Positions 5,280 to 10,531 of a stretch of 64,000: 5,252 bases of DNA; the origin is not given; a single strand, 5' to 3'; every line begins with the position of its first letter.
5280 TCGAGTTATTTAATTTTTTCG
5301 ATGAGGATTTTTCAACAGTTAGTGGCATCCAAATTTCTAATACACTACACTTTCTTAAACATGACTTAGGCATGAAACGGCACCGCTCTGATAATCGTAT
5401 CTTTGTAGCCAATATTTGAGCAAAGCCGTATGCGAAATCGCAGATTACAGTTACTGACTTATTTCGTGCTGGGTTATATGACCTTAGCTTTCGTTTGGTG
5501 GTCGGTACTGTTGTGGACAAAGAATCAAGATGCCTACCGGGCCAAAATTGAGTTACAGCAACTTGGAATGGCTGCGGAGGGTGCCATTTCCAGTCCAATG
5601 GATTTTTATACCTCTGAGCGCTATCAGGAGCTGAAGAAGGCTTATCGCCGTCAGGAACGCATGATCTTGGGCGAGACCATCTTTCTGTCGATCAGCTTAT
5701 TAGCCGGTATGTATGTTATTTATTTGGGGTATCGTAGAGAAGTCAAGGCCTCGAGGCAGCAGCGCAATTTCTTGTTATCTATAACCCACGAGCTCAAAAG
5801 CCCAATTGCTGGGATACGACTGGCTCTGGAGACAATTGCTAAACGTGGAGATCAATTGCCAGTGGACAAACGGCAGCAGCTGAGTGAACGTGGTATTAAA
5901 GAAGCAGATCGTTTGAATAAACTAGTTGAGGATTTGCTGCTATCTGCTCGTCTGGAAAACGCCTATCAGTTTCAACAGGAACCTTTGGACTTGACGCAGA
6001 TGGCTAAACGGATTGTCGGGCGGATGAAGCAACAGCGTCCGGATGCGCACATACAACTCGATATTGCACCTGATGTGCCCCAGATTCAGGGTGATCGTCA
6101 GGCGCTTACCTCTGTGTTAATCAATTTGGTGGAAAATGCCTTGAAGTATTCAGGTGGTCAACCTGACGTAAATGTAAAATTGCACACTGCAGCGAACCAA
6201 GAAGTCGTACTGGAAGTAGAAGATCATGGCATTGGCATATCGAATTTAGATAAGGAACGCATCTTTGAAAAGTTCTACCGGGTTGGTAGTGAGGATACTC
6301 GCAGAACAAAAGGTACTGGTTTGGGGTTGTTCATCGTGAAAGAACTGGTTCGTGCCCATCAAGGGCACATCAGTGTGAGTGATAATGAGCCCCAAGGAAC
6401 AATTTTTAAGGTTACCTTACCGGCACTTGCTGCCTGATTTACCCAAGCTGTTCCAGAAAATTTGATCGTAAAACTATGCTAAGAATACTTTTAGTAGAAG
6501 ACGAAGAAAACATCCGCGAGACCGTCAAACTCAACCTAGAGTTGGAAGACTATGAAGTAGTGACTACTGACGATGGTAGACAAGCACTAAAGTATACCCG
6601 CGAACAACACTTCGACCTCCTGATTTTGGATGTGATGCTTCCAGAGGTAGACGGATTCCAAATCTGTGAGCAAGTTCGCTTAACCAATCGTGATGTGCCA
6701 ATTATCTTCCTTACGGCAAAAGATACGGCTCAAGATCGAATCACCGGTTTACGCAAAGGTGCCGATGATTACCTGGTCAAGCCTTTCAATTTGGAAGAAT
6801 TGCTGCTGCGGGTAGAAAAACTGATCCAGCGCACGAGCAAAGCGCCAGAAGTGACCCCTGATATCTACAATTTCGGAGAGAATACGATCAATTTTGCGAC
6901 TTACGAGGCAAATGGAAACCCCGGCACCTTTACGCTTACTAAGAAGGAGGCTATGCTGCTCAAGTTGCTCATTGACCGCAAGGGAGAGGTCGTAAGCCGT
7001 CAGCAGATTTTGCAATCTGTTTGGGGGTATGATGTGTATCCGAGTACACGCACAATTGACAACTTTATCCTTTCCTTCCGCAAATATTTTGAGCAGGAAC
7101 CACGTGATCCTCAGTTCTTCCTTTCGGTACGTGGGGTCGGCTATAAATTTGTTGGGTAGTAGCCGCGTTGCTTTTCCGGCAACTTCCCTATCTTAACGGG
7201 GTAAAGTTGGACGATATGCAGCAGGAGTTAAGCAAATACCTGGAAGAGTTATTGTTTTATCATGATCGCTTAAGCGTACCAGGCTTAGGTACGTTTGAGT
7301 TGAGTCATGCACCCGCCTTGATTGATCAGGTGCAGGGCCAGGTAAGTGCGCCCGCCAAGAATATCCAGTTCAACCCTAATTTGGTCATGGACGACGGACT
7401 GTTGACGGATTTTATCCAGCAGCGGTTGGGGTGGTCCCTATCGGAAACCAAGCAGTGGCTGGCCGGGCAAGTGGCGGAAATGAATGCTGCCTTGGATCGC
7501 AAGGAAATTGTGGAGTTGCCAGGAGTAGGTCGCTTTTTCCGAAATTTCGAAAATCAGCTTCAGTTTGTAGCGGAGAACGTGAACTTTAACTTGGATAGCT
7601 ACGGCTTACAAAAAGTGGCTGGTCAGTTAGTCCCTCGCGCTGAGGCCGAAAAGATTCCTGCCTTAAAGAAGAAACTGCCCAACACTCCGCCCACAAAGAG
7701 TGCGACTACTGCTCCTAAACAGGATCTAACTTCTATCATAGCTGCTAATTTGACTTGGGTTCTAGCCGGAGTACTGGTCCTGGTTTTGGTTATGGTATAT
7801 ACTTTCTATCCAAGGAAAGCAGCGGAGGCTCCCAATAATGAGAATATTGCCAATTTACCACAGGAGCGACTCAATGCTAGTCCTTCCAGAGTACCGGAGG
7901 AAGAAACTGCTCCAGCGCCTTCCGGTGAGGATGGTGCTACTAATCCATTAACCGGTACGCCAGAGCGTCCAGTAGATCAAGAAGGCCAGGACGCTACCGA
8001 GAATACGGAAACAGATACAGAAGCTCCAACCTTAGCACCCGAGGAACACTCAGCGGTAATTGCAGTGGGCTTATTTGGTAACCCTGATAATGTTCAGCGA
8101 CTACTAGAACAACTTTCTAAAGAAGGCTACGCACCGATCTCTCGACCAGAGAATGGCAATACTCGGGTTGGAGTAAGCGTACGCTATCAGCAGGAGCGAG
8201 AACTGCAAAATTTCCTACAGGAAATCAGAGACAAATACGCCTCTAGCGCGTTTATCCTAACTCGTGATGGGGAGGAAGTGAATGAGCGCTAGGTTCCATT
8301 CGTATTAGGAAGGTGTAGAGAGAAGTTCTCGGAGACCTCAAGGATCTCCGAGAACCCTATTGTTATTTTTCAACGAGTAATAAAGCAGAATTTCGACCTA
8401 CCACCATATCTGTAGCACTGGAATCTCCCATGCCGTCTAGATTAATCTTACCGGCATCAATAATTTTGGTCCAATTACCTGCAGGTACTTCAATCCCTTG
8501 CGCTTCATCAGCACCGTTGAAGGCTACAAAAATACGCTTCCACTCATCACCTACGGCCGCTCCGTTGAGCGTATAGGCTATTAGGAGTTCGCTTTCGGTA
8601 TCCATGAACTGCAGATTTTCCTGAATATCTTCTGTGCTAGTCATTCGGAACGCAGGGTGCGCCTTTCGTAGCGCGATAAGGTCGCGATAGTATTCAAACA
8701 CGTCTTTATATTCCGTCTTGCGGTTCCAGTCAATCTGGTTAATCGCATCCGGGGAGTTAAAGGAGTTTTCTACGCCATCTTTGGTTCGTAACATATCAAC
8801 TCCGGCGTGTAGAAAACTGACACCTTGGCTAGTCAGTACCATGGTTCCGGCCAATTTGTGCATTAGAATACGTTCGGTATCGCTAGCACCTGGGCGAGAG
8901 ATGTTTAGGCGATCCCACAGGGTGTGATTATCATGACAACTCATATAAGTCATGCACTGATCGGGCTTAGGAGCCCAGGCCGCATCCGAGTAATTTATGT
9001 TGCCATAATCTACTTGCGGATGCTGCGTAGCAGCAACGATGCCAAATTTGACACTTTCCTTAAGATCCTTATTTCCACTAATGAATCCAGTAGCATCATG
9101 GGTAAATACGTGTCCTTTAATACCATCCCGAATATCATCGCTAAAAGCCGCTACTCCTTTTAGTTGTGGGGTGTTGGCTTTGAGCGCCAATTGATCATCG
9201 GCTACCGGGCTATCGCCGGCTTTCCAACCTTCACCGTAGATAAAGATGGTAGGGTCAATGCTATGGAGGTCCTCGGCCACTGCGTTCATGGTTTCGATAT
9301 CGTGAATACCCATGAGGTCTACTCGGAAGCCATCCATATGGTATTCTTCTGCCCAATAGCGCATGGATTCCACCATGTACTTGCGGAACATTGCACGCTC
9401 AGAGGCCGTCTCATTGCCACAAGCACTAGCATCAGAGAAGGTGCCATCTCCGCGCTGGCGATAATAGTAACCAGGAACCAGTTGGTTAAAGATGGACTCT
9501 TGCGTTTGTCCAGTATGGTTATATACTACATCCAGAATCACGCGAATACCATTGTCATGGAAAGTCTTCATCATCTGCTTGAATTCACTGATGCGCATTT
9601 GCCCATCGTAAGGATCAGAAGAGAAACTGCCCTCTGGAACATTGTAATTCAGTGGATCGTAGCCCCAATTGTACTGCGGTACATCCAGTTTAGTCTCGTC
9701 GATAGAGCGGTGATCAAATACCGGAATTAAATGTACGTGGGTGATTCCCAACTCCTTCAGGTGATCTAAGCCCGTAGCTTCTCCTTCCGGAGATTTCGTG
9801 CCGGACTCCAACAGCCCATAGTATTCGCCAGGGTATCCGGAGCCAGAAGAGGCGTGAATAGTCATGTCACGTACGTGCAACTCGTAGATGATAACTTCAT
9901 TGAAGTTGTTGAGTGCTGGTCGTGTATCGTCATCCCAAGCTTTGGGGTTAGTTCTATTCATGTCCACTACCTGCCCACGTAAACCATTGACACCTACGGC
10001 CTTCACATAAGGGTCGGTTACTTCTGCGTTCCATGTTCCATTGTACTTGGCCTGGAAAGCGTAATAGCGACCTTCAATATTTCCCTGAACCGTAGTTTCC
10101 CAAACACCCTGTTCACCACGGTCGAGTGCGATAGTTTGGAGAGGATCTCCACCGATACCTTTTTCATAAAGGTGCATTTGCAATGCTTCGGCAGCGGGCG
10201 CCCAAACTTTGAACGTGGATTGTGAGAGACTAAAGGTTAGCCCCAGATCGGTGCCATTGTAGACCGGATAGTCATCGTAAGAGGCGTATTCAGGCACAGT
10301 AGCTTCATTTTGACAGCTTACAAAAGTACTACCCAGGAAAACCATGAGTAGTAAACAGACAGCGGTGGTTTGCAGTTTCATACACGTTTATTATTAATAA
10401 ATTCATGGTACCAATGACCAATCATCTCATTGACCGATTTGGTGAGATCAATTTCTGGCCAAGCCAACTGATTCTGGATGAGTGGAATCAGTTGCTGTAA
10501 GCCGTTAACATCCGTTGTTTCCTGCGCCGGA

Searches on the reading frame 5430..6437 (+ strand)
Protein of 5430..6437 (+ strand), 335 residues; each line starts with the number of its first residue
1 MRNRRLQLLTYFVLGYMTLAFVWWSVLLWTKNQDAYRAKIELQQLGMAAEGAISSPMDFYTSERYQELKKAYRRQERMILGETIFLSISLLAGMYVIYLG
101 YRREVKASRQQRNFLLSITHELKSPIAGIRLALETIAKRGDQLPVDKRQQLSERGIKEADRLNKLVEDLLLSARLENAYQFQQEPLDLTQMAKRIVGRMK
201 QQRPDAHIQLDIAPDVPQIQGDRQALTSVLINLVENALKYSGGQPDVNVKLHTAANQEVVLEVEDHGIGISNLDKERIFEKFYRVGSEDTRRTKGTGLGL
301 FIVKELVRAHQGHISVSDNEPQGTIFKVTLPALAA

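Call 10: search_protein_families(library=pfam, proteins=[window:5430-6437:+], max_evalue=0.001)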
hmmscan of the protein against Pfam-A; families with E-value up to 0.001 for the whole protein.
window:5430-6437:+ (335 aa): 3 families
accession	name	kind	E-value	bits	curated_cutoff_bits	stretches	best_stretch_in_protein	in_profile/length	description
PF02518.31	HATPase_c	-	8.3e-30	103.9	26.4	1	221-332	1-109/111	Histidine kinase-, DNA gyrase B-, and HSP90-like ATPase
PF00512.31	HisKA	-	3.9e-13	49.7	26.9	1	110-177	1-65/66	His Kinase A (phospho-acceptor) domain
PF13581.12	HATPase_c_2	-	0.00038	20.9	27.4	1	235-325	41-122/127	Histidine kinase-like ATPase domain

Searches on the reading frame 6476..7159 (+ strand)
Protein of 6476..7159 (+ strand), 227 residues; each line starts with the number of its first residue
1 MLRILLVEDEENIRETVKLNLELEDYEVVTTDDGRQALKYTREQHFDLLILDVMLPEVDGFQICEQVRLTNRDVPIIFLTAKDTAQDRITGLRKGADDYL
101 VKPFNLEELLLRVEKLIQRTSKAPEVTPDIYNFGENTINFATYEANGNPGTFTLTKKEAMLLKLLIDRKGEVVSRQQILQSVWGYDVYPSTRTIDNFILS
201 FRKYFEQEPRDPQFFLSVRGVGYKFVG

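Call 10: search_protein_families(library=pfam, proteins=[window:6476-7159:+], max_evalue=0.001)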
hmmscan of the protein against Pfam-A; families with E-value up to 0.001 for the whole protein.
window:6476-7159:+ (227 aa): 2 families
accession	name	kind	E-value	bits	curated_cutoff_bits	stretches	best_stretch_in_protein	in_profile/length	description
PF00072.30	Response_reg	-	3.1e-32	111.5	30.2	1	4-113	1-110/111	Response regulator receiver domain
PF00486.34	Trans_reg_C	-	2.3e-21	76.1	26.2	1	152-225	4-77/77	Transcriptional regulatory protein, C terminal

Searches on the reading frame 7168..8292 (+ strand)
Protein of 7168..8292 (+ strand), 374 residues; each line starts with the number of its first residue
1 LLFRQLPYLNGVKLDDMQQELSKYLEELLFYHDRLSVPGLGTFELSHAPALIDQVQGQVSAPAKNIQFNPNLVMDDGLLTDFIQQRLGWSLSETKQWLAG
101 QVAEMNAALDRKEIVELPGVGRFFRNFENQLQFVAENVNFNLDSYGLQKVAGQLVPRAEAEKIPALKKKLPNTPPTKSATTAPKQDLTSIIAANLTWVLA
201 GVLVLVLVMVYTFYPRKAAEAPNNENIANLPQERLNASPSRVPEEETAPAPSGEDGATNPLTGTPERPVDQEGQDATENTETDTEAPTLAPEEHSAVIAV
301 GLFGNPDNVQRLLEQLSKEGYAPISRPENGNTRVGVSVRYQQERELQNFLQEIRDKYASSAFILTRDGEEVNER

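Call 10: search_protein_families(library=pfam, proteins=[window:7168-8292:+], max_evalue=0.001)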
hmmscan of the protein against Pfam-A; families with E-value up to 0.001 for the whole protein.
window:7168-8292:+ (374 aa): 3 families
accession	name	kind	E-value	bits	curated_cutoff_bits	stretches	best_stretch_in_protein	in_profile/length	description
PF18175.6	HU-CCDC81_bac_2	-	4.6e-14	52.5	35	1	77-145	1-70/70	CCDC81-like prokaryotic HU domain 2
PF18174.6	HU-CCDC81_bac_1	-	1.9e-12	47.3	26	1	19-76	2-59/59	CCDC81-like prokaryotic HU domain 1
PF05036.18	SPOR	-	3.3e-05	24.6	21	1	298-362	7-74/76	SPOR domain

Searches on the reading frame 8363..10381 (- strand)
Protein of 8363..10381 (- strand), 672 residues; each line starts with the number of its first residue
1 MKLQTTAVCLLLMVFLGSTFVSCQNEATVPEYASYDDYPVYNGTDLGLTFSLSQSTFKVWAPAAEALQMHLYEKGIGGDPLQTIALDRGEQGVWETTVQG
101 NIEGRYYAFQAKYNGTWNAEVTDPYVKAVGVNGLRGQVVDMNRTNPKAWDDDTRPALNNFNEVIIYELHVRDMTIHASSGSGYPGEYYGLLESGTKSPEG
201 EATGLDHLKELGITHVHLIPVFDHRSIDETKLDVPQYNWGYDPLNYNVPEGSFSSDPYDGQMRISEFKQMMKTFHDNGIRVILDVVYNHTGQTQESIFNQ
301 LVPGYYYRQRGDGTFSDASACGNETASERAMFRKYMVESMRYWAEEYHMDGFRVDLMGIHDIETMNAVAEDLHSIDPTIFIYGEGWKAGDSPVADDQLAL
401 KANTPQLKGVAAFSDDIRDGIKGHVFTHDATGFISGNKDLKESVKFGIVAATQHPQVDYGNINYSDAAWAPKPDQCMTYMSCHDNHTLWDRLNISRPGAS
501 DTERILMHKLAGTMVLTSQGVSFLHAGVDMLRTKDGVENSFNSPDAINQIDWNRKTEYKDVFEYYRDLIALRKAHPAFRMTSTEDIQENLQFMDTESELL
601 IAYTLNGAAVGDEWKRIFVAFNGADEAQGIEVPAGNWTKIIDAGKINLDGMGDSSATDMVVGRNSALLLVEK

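Call 10: search_protein_families(library=pfam, proteins=[window:8363-10381:-], max_evalue=0.001)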
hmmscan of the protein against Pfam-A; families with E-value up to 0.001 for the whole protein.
window:8363-10381:- (672 aa): 4 families
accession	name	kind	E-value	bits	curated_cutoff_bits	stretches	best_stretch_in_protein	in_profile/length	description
PF00128.31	Alpha-amylase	-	8.7e-17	61.9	22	1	204-295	24-97/446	Alpha amylase, catalytic domain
PF21653.3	pulA_all-beta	-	7.6e-16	57.9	26.7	1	586-643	1-58/60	Pullulanase, all-beta domain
PF02922.24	CBM_48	-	2.1e-10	41.2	22.4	1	46-125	2-82/83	Carbohydrate-binding module 48 (Isoamylase N-terminal domain)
PF11852.14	Pullul_strch_C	-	4.4e-10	39.8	29.7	1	557-641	38-121/165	Alpha-1,6-glucosidases, pullulanase-type, C-terminal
